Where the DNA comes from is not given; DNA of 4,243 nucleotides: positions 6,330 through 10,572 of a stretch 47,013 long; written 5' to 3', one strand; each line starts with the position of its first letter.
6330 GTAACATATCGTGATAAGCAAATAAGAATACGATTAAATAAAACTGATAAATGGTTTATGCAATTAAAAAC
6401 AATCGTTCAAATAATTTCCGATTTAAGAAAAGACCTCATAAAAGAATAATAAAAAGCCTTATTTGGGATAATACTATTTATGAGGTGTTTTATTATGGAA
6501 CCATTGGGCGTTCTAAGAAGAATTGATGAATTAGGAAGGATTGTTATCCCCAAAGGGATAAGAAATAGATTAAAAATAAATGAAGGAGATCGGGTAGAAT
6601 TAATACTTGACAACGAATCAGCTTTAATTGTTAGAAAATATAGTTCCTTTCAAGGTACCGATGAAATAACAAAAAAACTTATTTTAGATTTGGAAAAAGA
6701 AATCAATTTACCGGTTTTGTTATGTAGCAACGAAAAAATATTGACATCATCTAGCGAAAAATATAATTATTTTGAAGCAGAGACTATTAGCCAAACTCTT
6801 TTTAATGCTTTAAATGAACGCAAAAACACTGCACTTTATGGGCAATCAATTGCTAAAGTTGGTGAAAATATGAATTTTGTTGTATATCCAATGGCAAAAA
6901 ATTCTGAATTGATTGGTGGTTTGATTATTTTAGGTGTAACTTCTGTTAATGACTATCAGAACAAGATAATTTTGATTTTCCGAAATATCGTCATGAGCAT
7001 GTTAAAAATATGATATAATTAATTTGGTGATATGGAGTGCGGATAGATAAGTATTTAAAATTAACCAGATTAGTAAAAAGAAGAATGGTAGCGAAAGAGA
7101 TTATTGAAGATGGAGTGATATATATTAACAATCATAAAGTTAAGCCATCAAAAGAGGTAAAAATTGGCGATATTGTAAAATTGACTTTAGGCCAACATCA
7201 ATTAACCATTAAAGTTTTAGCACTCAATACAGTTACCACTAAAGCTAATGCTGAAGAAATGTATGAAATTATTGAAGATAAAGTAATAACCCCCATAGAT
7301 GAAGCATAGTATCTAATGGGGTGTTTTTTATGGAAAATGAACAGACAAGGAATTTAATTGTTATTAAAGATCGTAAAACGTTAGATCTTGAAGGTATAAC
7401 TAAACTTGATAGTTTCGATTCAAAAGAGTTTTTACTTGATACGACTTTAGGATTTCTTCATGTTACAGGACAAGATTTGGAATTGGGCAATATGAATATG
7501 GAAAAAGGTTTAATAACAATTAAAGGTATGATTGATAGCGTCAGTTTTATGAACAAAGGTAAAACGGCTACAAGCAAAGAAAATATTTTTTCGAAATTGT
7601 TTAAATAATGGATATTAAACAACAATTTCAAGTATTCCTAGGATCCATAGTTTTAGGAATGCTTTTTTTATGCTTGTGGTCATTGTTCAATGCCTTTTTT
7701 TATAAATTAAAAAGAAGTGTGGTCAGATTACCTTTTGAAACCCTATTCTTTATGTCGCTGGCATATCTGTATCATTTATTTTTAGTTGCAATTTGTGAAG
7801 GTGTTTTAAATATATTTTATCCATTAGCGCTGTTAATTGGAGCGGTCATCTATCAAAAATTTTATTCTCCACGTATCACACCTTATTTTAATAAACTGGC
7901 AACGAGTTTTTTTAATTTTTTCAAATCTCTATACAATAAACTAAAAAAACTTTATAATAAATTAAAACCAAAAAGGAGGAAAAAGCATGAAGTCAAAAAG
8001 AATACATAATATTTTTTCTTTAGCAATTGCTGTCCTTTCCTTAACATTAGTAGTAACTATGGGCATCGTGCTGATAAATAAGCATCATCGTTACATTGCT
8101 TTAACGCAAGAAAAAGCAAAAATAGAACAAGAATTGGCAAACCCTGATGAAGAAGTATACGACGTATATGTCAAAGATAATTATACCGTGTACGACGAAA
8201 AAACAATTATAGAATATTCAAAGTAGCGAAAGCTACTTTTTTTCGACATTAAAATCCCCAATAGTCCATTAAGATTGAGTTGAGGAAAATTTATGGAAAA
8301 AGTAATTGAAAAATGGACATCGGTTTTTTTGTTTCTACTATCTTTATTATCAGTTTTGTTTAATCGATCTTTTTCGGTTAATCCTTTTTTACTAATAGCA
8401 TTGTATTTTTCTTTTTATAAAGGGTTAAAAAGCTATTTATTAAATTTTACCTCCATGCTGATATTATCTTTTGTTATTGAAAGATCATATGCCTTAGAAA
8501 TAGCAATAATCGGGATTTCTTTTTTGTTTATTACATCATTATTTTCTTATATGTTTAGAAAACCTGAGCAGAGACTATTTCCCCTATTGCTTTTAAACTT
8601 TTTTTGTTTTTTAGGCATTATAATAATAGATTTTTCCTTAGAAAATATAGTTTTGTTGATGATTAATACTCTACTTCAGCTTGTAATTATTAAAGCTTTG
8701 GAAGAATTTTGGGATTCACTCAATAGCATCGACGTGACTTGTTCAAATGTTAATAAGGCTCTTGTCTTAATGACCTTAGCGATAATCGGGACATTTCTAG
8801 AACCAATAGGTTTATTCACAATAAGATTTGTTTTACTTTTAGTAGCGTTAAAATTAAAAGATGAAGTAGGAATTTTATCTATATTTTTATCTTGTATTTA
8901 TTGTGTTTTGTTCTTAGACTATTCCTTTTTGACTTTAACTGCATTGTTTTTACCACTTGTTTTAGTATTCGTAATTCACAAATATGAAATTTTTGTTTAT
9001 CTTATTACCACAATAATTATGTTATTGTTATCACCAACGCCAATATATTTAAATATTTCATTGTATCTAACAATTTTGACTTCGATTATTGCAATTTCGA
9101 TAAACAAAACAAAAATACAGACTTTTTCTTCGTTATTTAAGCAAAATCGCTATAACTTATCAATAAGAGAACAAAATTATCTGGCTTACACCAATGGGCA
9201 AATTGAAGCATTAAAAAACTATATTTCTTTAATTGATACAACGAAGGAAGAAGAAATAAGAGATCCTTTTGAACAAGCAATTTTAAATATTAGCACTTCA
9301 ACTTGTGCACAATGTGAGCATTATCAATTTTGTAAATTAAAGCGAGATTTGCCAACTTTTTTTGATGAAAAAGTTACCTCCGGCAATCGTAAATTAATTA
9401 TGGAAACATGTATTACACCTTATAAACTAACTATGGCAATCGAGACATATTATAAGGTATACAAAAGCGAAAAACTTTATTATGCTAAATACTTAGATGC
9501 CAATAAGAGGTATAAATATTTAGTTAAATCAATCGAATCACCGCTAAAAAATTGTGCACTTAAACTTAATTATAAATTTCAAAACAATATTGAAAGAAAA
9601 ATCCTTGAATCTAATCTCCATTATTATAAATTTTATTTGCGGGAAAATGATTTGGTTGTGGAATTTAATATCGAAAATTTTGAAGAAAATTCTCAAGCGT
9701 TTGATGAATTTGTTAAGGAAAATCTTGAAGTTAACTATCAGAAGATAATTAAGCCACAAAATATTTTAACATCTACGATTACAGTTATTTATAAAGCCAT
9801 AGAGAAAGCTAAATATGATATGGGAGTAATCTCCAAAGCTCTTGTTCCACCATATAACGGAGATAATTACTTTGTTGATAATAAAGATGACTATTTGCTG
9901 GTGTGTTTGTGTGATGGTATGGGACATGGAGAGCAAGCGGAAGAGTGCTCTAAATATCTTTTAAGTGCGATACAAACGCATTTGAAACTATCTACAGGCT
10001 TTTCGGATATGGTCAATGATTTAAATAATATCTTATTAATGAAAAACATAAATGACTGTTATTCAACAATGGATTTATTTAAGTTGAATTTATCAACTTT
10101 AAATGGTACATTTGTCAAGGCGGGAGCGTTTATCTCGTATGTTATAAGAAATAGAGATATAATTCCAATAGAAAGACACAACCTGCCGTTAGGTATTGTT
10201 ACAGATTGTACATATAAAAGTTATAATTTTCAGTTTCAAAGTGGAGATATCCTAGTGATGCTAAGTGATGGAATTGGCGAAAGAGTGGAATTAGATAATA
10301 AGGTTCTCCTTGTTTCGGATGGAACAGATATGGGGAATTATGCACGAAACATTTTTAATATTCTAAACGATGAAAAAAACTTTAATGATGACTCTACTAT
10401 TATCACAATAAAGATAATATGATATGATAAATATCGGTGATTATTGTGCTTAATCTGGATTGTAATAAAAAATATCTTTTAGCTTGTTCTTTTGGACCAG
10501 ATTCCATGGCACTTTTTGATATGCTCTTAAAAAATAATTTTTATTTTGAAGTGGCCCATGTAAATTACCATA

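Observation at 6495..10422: Intact condensed sporulation block (spoVT-yabP-yabQ-divIC-spoIIE) in a streamlined genome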

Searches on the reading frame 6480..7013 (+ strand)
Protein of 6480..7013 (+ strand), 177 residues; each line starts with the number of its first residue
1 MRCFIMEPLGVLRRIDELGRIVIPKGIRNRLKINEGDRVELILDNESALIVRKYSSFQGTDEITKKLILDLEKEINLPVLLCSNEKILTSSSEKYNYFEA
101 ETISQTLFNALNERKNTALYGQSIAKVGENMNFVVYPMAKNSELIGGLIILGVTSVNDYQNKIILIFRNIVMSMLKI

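Call 3: search_protein_families(library=pfam, proteins=[window:6480-7013:+], max_evalue=0.01)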
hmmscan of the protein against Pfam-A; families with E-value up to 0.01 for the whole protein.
window:6480-7013:+ (177 aa): 3 families
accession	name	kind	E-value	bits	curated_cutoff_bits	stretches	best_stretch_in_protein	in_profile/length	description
PF04014.23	MazE_antitoxin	-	2.7e-11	43.7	24.7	1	13-57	2-46/48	Antidote-toxin recognition MazE, bacterial antitoxin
PF15714.11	SpoVT_C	-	0.00043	20.8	27.5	1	64-154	6-103/128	Stage V sporulation protein T C-terminal, transcription factor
PF01251.23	Ribosomal_S7e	-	0.0033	17.6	33.5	1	30-108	37-116/182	Ribosomal protein S7e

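Call 4: search_protein_families(library=ncbifam, proteins=[window:6480-7013:+], max_evalue=0.01)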
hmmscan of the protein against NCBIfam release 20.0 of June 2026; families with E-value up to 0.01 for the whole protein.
window:6480-7013:+ (177 aa): 4 families
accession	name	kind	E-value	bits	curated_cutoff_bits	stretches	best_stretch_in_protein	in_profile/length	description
TIGR02851.1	spore_V_T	equivalog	7e-23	81.4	235.9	1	10-152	4-153/180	stage V sporulation protein T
TIGR01439.1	lp_hng_hel_AbrB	domain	9.2e-13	47.7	28.3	1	14-54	3-43/44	transcriptional regulator, AbrB family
NF040962.1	near_HgcAB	equivalog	1.2e-05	25.1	70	1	15-43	10-38/70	HgcAB-associated protein HgcC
NF006352.0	PRK08577.1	equivalog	0.0027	17.8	140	1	14-47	8-41/136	hypothetical protein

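Call 76: search_solved_structures(query=window:6495-7013:+, max_evalue=0.01, show_alignments=1)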
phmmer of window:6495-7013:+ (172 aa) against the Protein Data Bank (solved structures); distinct sequences matched with E-value up to 0.01: 8.
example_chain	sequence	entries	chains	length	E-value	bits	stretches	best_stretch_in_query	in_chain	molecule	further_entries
2w1t_B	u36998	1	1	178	2.8e-19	72.7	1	2-148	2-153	STAGE V SPORULATION PROTEIN T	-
2w1t_A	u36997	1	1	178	3.8e-19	72.3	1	2-148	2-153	STAGE V SPORULATION PROTEIN T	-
2ro5_A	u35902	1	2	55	3.4e-12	49.7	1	1-51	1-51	Stage V sporulation protein T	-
2k1n_A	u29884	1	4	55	1.4e-07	34.8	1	1-50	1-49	AbrB family transcriptional regulator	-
1z0r_A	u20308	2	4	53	1.4e-07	34.8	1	1-50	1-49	Transition state regulatory protein abrB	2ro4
1yfb_A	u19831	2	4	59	2.4e-07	34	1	1-50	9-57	Transition state regulatory protein abrB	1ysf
2fy9_A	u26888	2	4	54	1.7e-06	31.2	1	1-50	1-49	Putative transition state regulator abh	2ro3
2glw_A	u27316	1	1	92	0.00012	25.2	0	8-38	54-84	92aa long hypothetical protein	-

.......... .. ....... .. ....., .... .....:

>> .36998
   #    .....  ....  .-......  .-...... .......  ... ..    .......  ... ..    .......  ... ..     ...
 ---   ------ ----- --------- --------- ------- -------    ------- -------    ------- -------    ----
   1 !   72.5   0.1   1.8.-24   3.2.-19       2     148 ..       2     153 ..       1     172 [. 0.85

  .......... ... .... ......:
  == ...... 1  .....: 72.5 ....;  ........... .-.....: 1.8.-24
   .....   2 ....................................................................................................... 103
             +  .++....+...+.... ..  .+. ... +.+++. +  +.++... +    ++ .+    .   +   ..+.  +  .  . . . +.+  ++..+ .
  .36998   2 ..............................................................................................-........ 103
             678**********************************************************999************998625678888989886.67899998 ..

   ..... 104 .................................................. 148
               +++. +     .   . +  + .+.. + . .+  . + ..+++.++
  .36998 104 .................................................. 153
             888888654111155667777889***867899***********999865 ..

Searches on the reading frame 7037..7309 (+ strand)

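Call 3: search_protein_families(library=pfam, proteins=[window:7037-7309:+], max_evalue=0.01)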
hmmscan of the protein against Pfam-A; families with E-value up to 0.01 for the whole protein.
window:7037-7309:+ (90 aa): 1 family
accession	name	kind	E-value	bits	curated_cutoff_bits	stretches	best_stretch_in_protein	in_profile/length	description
PF01479.30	S4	-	2.1e-10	40.6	22.8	1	1-47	1-48/48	S4 domain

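Call 4: search_protein_families(library=ncbifam, proteins=[window:7037-7309:+], max_evalue=0.01)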
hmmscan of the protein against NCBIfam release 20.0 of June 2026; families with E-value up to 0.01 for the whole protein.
window:7037-7309:+ (90 aa): 5 families
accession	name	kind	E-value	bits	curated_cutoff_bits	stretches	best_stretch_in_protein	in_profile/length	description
NF007673.0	PRK10348.1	equivalog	1.2e-09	38.4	148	1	2-78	10-87/133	ribosome-associated heat shock protein Hsp15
NF049952.1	23rRNACMtaseTlyA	equivalog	3.1e-05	23.6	250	1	1-49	1-51/236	23S rRNA (cytidine-2'-O)-methyltransferase TlyA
NF007784.0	PRK10475.1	equivalog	0.00039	19.5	318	1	1-50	7-55/290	23S rRNA pseudouridine(2604) synthase RluF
TIGR00478.1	tly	subfamily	0.0012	18.2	185.8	1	2-50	1-50/228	TlyA family rRNA (cytidine-2'-O)-methyltransferase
NF003717.0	PRK05327.1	equivalog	0.0017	18.2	116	1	2-65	93-157/202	30S ribosomal protein S4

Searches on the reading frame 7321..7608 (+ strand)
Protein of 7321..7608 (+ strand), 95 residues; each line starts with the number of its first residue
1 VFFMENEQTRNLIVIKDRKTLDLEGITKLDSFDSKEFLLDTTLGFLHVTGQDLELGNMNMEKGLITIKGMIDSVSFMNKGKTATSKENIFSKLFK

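Call 3: search_protein_families(library=pfam, proteins=[window:7321-7608:+], max_evalue=0.01)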
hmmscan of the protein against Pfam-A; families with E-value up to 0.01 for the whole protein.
window:7321-7608:+ (95 aa): 1 family
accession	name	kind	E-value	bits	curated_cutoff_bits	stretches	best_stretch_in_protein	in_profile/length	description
PF07873.16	YabP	-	1.4e-15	57.3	27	1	13-76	3-64/64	YabP family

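Call 4: search_protein_families(library=ncbifam, proteins=[window:7321-7608:+], max_evalue=0.01)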
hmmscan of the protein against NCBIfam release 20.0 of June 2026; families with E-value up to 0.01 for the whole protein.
window:7321-7608:+ (95 aa): 2 families
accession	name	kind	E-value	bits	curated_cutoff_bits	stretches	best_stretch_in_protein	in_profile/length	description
TIGR02892.1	spore_yabP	equivalog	4.5e-23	81.1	75.4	1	13-95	3-85/85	sporulation protein YabP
TIGR02856.1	spore_yqfC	equivalog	0.0001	22.1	77.8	1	13-77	22-84/85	sporulation protein YqfC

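Call 77: search_solved_structures(query=window:7321-7608:+, max_evalue=0.01, show_alignments=1)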
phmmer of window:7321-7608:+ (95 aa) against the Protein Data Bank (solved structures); distinct sequences matched with E-value up to 0.01: 1.
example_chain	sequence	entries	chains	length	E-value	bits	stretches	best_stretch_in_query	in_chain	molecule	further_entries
2ks0_A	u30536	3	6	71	2.2e-09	40.7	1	17-76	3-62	Uncharacterized protein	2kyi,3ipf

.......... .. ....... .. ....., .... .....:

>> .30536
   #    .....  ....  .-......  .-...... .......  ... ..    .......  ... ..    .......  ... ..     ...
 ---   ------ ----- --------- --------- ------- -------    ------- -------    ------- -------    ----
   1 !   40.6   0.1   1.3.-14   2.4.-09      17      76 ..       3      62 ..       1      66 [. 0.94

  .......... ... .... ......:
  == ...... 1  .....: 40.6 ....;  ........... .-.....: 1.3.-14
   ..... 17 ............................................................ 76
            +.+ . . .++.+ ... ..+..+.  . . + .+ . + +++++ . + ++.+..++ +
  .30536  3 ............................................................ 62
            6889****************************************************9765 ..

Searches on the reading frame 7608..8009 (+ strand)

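Call 3: search_protein_families(library=pfam, proteins=[window:7608-8009:+], max_evalue=0.01)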
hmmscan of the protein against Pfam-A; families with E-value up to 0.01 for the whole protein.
window:7608-8009:+ (133 aa): 1 family
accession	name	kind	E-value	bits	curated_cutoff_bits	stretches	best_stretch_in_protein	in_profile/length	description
PF09578.15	Spore_YabQ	-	1.8e-07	31.7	27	1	10-87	1-79/79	Spore cortex protein YabQ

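Call 4: search_protein_families(library=ncbifam, proteins=[window:7608-8009:+], max_evalue=0.01)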
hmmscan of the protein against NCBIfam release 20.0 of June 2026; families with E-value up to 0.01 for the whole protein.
window:7608-8009:+ (133 aa): 1 family
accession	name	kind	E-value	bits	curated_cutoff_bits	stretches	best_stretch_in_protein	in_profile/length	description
TIGR02893.2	spore_yabQ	equivalog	6e-15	55.3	32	1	3-88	1-87/88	spore cortex biosynthesis protein YabQ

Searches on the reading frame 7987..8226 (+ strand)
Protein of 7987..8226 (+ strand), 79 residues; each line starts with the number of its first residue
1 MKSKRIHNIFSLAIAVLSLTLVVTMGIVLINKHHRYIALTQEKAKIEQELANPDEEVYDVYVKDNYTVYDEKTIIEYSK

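Call 3: search_protein_families(library=pfam, proteins=[window:7987-8226:+], max_evalue=0.01)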
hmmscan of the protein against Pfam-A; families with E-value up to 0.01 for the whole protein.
window:7987-8226:+ (79 aa): 0 families

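Call 4: search_protein_families(library=ncbifam, proteins=[window:7987-8226:+], max_evalue=0.01)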
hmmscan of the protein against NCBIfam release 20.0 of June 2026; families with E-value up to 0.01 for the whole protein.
window:7987-8226:+ (79 aa): 0 families

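Call 52: search_protein_families(library=pfam, proteins=[window:7987-8226:+], max_evalue=1)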
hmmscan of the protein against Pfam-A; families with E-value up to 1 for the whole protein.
window:7987-8226:+ (79 aa): 2 families
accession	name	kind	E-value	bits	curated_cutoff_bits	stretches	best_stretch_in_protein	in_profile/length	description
PF05767.17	Pox_A14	-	0.083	13.5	27.7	1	11-54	46-89/93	Poxvirus virion envelope protein A14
PF23924.1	DUF7263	-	0.31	11.1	27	1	8-32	6-30/222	Family of unknown function (DUF7263)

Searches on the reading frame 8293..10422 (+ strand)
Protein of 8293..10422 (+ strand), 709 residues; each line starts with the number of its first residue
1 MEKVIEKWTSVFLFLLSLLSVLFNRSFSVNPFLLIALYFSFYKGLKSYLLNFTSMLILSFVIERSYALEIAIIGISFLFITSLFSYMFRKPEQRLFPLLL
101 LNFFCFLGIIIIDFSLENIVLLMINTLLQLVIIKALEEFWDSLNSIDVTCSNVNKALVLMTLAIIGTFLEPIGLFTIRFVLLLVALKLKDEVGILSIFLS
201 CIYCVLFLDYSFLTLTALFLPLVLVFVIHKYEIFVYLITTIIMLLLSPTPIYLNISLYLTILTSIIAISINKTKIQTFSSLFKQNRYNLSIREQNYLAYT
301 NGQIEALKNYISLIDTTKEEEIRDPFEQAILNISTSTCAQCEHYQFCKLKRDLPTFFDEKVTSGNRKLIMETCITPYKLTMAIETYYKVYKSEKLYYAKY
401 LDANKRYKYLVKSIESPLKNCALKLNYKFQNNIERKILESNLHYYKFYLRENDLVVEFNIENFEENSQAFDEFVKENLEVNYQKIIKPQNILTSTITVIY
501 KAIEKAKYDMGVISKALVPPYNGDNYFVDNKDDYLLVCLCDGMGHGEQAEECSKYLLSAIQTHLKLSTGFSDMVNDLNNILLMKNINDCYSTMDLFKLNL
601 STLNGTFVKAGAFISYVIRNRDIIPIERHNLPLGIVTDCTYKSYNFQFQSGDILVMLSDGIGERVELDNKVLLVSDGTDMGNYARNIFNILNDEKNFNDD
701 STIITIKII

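Call 3: search_protein_families(library=pfam, proteins=[window:8293-10422:+], max_evalue=0.01)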
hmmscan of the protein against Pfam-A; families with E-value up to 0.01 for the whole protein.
window:8293-10422:+ (709 aa): 1 family
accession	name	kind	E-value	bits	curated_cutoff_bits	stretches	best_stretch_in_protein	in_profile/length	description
PF07228.17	SpoIIE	-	7.4e-25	88.5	25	1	532-708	2-191/192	Stage II sporulation protein E (SpoIIE)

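Call 4: search_protein_families(library=ncbifam, proteins=[window:8293-10422:+], max_evalue=0.01)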
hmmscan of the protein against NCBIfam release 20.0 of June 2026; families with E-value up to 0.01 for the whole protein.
window:8293-10422:+ (709 aa): 2 families
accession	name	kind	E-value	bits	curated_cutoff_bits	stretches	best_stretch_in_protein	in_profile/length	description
TIGR02865.1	spore_II_E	equivalog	5.1e-36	124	490.8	1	326-666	346-709/764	stage II sporulation protein E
NF033484.1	Stp1_PP2C_phos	equivalog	3e-07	30.2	230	0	521-581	10-70/232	Stp1/IreP family PP2C-type Ser/Thr phosphatase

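Call 22: find_related_loci(query=window:8293-10422:+, collection=genome_contigs, flank=6000)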
Query window:8293-10422:+ (709 aa) in genome_contigs; peptide patterns used: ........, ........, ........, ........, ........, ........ (x = any residue, [..] = any of these).
85 stretches matched a pattern; 2 encode a relative of the query (tblastn E <= 1e-3); 2 distinct loci.
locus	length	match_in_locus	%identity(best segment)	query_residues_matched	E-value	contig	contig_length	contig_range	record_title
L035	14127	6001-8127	70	1-709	0e+0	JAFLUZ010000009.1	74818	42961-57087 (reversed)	MAG: Erysipelotrichales bacterium isolate HAN092 Seq9, whole genome shotgun sequence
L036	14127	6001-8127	70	1-709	0e+0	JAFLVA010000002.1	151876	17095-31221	MAG: Erysipelotrichales bacterium isolate HAN093 Seq2, whole genome shotgun sequence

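Call 59: search_solved_structures(query=window:8293-10422:+, max_evalue=0.001, show_alignments=2)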
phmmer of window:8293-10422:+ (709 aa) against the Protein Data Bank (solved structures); distinct sequences matched with E-value up to 0.001: 3.
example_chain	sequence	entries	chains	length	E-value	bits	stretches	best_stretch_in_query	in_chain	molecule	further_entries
5mqh_A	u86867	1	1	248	2.5e-16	62.6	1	535-664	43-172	Serine phosphatase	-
3t91_A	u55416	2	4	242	5.1e-16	61.6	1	536-664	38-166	Stage II sporulation protein E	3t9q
5ucg_A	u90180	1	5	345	1.1e-15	60.4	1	536-664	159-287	Stage II sporulation protein E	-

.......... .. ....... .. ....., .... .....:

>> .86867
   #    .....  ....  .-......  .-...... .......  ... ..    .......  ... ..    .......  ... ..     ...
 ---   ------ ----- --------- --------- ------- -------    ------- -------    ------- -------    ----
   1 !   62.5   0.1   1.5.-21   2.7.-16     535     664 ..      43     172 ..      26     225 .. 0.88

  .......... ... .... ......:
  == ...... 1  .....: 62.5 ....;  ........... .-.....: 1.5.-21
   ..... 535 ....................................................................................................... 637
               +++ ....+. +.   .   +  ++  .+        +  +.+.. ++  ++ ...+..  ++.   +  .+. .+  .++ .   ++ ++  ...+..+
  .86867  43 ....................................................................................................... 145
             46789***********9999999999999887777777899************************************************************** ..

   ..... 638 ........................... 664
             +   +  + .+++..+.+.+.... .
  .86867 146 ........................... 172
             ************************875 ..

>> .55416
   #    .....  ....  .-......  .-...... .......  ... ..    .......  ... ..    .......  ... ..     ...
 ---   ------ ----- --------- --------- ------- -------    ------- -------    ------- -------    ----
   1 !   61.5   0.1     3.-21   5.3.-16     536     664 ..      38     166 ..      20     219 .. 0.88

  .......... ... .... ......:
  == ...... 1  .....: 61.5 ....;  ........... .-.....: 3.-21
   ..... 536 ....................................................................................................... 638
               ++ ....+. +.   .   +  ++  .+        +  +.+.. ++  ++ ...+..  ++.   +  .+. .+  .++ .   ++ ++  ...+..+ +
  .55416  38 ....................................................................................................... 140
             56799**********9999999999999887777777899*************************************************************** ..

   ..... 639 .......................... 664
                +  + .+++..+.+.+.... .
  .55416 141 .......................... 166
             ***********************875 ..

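Call 78: find_homologous_proteins(query=window:8293-10422:+, max_evalue=1e-10)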
Query window:8293-10422:+ (709 aa): 13 proteins with E <= 1e-10 among 8000 candidates.
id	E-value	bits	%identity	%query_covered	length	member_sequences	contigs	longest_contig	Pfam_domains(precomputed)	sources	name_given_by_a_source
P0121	0.0e+0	1539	100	100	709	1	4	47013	PF07228.18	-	-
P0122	0.0e+0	1159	72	100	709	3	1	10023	PF07228.18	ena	-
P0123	0.0e+0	1147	71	100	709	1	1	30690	PF07228.18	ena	-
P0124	0.0e+0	1145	70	100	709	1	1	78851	PF07228.18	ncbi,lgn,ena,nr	ncbi:MAG: serine/threonine-protein phosphatase [Erysipelotrichales bacterium]|nr:serine/threonine-pr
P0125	0.0e+0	1133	70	100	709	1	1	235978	PF07228.18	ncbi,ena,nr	ncbi:MAG: SpoIIE family protein phosphatase [Erysipelotrichales bacterium]|nr:SpoIIE family protein 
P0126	2.3e-273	927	58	100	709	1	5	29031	PF07228.18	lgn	-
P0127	1.3e-235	802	51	100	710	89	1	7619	PF07228.18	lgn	-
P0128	4.0e-221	754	49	99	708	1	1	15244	PF07228.18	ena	-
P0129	2.5e-220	752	73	65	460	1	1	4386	-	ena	-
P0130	3.0e-210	718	46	100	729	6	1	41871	PF07228.18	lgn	-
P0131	5.5e-206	704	47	99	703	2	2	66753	PF07228.18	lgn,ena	-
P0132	7.9e-186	638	45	99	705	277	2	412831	PF07228.18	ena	-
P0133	7.2e-11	60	23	72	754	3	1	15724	PF19732.5,PF07228.18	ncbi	-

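Call 79: find_encoding_contigs(protein=P0121, flank=3000, max_places=10)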
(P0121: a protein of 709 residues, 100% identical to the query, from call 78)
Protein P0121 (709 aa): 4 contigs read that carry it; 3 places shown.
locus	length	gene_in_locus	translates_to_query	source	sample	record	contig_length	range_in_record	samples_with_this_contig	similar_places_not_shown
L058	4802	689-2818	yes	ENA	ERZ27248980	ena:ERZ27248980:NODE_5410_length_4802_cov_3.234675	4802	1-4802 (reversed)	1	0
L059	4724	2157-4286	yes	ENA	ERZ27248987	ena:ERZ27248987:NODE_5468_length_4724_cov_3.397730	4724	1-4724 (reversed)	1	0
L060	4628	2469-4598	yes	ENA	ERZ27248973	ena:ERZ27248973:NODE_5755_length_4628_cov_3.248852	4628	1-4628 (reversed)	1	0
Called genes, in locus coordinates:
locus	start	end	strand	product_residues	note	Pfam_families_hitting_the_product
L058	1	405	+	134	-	?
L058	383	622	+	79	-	-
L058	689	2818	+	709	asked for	PF07228:SpoIIE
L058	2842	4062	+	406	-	PF01171:ATP_bind_3, PF11734:TilS_C (weak)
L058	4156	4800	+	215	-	?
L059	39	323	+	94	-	-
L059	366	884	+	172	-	PF04014:MazE_antitoxin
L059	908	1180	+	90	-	PF01479:S4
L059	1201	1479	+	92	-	PF07873:YabP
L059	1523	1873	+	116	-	-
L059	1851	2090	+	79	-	-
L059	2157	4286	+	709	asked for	PF07228:SpoIIE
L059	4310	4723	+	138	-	?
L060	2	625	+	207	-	?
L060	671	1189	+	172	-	PF04014:MazE_antitoxin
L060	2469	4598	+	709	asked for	PF07228:SpoIIE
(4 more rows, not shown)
